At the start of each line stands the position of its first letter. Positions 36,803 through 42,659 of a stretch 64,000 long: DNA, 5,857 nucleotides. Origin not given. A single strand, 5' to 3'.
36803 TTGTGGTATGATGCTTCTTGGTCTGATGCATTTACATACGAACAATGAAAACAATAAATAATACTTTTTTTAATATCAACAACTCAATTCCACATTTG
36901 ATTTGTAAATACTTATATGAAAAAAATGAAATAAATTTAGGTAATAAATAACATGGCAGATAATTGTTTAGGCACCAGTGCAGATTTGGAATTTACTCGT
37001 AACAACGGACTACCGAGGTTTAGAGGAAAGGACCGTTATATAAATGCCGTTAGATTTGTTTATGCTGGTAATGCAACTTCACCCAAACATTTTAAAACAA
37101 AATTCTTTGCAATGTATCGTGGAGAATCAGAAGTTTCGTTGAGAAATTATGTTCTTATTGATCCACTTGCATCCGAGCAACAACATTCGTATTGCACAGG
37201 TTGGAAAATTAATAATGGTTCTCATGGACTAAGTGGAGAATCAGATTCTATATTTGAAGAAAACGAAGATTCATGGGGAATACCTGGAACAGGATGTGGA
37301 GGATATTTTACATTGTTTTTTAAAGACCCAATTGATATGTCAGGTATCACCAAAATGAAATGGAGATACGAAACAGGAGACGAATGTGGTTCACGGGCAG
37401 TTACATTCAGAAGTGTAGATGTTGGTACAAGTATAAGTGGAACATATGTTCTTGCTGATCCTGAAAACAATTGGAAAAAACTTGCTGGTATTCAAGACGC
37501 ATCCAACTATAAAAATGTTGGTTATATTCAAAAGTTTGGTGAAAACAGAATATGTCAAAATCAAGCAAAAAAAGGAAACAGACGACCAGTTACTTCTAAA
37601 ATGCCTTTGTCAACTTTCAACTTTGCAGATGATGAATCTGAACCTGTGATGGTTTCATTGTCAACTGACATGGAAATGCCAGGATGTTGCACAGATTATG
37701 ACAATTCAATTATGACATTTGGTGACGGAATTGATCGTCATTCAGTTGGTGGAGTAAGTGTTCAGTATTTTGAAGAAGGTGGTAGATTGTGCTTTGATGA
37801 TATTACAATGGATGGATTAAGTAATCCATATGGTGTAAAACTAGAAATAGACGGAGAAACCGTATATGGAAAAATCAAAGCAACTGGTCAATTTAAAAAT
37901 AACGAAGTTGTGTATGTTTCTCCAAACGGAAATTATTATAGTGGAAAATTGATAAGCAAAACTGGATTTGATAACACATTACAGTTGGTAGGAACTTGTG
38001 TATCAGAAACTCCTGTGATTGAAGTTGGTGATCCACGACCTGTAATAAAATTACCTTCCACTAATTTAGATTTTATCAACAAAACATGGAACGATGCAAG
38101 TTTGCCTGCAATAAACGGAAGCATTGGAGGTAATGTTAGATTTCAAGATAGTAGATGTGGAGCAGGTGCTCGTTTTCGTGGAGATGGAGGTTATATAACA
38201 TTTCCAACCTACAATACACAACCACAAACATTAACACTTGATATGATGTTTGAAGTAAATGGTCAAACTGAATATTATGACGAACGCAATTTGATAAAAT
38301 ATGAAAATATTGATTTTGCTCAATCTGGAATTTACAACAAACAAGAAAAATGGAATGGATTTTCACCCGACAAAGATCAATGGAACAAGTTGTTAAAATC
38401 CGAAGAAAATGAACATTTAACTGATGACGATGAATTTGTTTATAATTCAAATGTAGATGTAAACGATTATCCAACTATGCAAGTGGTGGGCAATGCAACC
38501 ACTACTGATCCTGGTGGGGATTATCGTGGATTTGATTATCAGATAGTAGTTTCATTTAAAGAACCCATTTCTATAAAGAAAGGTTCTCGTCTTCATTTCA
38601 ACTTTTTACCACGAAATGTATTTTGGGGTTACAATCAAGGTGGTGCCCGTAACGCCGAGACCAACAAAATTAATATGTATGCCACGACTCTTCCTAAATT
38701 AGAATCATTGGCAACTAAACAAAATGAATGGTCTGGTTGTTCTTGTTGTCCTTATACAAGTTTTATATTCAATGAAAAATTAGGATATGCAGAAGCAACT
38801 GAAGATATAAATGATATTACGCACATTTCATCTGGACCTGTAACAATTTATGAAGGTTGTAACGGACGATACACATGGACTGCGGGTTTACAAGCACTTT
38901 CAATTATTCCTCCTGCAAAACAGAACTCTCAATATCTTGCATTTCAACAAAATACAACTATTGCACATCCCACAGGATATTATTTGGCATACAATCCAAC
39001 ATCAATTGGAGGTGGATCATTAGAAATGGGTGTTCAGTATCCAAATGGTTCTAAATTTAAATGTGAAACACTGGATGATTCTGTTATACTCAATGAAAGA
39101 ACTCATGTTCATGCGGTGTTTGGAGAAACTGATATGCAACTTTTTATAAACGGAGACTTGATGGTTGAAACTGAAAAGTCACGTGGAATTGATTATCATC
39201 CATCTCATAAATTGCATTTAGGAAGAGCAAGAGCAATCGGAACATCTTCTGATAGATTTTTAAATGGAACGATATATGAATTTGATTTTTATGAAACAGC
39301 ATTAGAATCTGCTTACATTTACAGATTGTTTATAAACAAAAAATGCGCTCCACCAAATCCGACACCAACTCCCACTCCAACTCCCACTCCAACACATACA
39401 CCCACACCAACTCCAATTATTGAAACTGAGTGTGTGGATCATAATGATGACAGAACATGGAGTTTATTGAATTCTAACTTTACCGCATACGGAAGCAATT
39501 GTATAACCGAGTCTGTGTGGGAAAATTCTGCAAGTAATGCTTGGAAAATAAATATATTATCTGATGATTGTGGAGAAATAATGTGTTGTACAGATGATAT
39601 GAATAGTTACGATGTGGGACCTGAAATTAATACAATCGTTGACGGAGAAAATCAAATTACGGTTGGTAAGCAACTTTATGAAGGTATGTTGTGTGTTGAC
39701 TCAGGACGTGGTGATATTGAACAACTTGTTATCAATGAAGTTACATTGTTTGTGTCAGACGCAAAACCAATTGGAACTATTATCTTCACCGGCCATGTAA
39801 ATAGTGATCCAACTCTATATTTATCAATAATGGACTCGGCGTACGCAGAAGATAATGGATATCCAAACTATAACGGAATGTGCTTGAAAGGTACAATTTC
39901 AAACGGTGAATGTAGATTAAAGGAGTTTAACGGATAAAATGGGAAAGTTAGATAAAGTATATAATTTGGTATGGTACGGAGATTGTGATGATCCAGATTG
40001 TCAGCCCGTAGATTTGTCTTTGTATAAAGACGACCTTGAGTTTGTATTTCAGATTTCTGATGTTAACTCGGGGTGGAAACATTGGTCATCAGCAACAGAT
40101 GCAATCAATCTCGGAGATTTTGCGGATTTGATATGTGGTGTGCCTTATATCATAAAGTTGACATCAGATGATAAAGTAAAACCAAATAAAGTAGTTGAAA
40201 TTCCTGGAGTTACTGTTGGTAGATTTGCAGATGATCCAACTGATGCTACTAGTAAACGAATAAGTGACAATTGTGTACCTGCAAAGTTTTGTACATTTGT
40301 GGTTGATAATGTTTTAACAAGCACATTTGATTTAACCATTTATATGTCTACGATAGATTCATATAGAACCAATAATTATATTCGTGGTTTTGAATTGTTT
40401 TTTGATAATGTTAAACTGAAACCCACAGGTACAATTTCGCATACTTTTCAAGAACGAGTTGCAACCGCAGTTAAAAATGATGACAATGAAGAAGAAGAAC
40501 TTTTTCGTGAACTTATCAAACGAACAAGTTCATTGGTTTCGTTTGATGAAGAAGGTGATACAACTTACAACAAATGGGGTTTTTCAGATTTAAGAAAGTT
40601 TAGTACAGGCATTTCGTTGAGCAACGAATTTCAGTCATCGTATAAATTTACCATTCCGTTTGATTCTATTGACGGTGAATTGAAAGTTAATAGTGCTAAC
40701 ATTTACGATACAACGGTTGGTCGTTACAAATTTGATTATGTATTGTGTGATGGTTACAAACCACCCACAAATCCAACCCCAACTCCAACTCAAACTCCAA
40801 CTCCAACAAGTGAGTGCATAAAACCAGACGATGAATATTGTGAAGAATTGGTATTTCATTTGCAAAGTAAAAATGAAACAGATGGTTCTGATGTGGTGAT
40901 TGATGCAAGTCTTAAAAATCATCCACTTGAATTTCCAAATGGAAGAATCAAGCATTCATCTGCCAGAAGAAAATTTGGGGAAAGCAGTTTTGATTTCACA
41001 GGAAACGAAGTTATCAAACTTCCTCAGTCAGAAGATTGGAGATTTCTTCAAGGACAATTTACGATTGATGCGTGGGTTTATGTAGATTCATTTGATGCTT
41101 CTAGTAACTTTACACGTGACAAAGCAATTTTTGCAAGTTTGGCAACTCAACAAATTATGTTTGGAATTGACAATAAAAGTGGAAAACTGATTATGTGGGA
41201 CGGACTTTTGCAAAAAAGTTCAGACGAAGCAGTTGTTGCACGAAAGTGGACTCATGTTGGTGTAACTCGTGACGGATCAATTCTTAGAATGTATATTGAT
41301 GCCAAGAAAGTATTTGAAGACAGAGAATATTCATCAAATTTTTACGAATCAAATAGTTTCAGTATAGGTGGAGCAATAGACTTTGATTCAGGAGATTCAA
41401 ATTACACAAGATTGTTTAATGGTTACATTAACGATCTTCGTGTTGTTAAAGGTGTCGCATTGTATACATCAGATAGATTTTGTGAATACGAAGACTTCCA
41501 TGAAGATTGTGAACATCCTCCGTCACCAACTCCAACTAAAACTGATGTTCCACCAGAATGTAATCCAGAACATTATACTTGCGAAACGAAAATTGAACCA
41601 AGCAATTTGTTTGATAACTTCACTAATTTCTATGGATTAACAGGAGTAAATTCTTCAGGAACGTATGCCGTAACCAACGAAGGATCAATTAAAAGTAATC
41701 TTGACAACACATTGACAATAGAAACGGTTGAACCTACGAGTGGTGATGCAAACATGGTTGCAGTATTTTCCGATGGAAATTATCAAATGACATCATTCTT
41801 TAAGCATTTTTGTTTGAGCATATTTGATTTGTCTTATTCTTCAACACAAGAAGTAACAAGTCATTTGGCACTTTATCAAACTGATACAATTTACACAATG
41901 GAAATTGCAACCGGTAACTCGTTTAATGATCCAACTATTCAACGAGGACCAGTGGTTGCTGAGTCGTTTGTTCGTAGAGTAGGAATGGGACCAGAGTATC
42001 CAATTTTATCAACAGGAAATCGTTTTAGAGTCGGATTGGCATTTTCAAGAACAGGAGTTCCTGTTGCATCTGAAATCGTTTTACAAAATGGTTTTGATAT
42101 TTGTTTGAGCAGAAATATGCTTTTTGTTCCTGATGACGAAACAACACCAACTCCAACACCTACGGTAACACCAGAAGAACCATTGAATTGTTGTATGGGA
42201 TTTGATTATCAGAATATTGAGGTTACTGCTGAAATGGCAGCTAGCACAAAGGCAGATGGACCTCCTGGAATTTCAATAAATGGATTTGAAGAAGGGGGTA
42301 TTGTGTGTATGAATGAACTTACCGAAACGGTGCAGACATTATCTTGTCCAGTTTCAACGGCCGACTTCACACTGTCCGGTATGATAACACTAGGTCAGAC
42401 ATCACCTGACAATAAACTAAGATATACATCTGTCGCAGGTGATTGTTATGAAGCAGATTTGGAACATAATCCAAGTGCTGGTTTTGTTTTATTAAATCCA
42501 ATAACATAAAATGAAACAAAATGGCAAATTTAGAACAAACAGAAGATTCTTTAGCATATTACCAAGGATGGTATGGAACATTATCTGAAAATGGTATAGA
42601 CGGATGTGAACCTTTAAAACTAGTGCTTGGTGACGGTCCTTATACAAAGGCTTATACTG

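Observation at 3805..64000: Candidate new system: a cellulosome-like, plug-and-socket modular protein array in a probable phage genome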

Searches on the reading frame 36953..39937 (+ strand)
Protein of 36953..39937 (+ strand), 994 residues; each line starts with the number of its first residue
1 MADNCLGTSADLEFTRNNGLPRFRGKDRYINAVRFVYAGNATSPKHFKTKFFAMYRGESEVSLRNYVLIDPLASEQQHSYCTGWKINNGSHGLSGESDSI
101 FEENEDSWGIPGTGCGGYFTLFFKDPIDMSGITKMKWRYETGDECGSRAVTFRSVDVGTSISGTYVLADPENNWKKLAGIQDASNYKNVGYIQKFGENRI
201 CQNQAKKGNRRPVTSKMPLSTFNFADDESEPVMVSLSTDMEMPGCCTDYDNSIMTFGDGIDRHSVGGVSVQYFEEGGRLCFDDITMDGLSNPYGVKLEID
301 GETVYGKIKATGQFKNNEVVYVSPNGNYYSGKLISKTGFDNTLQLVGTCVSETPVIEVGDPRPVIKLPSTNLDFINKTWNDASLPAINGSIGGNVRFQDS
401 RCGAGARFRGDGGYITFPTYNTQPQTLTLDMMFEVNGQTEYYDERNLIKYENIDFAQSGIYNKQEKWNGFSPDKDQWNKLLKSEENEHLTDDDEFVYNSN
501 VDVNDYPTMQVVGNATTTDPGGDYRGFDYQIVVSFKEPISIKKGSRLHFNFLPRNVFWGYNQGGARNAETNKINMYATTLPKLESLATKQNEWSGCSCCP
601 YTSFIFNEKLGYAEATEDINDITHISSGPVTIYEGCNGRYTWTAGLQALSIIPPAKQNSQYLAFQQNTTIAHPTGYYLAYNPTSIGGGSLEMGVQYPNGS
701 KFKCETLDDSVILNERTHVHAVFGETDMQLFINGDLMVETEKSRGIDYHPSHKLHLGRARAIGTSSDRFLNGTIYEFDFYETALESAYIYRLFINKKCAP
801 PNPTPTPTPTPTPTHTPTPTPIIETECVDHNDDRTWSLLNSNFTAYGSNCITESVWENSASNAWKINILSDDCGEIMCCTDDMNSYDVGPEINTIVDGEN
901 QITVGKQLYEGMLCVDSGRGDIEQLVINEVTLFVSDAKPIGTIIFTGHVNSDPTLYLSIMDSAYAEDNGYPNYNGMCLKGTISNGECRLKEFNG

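Call 7: search_protein_families(library=pfam, proteins=[window:36953-39937:+], max_evalue=0.01)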
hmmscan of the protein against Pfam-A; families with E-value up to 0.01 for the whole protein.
window:36953-39937:+ (994 aa): 1 family
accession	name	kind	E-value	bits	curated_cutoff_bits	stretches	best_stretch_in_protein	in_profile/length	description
PF13385.13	Laminin_G_3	-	7e-09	36.4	27.6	1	666-788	41-149/151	Concanavalin A-like lectin/glucanases superfamily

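Call 87: search_protein_families(library=ncbifam, proteins=[window:36953-39937:+], max_evalue=0.01)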
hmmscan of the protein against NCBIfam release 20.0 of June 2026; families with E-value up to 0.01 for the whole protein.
window:36953-39937:+ (994 aa): 0 families

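Call 106: search_protein_families(library=phrogs, proteins=[window:36953-39937:+], max_evalue=0.001)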
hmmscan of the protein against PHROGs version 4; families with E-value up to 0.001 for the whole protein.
window:36953-39937:+ (994 aa): 0 families

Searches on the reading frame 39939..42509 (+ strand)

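Call 7: search_protein_families(library=pfam, proteins=[window:39939-42509:+], max_evalue=0.01)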
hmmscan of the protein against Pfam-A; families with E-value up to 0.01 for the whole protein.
window:39939-42509:+ (856 aa): 2 families
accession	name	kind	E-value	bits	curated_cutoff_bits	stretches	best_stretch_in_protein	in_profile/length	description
PF13385.13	Laminin_G_3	-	2.8e-14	54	27.6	1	355-504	3-142/151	Concanavalin A-like lectin/glucanases superfamily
PF02210.31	Laminin_G_2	-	0.00075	20.4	22.9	1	422-502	46-123/126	Laminin G domain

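Call 87: search_protein_families(library=ncbifam, proteins=[window:39939-42509:+], max_evalue=0.01)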
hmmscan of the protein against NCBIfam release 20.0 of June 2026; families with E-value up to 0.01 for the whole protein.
window:39939-42509:+ (856 aa): 0 families

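Call 106: search_protein_families(library=phrogs, proteins=[window:39939-42509:+], max_evalue=0.001)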
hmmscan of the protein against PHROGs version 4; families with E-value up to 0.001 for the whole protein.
window:39939-42509:+ (856 aa): 8 families
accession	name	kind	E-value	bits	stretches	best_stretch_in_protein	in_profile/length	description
phrog_24074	-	unknown function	9.4e-26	91.3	1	295-512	406-615/892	-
phrog_3545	-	unknown function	4.3e-17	62.5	1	315-511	759-967/1115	-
phrog_13163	-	tail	6.1e-14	51.9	1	338-511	542-708/976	baseplate wedge subunit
phrog_701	-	head and packaging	3.6e-10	37.2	1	335-510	4047-4212/6136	virion structural protein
phrog_38322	-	unknown function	1.3e-09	38.5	1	343-512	326-495/506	-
phrog_18802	-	head and packaging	2.4e-09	35.3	1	338-510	832-994/3007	virion structural protein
phrog_8510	-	head and packaging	3.7e-09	35.9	1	317-503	704-884/1348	virion structural protein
phrog_18503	-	unknown function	4.5e-05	23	1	350-500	547-691/844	-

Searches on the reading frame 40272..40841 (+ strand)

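Call 55: search_protein_families(library=pfam, proteins=[window:40272-40841:+], max_evalue=1)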
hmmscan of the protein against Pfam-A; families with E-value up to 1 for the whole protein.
window:40272-40841:+ (190 aa): 2 families
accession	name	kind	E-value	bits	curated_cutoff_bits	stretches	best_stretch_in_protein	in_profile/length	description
PF16236.10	DUF4895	-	0.08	12.9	25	1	32-92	61-120/218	Domain of unknown function (DUF4895)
PF17992.7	Agarase_CBM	-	0.14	12.2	26.3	1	61-147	13-96/178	Agarase CBM like domain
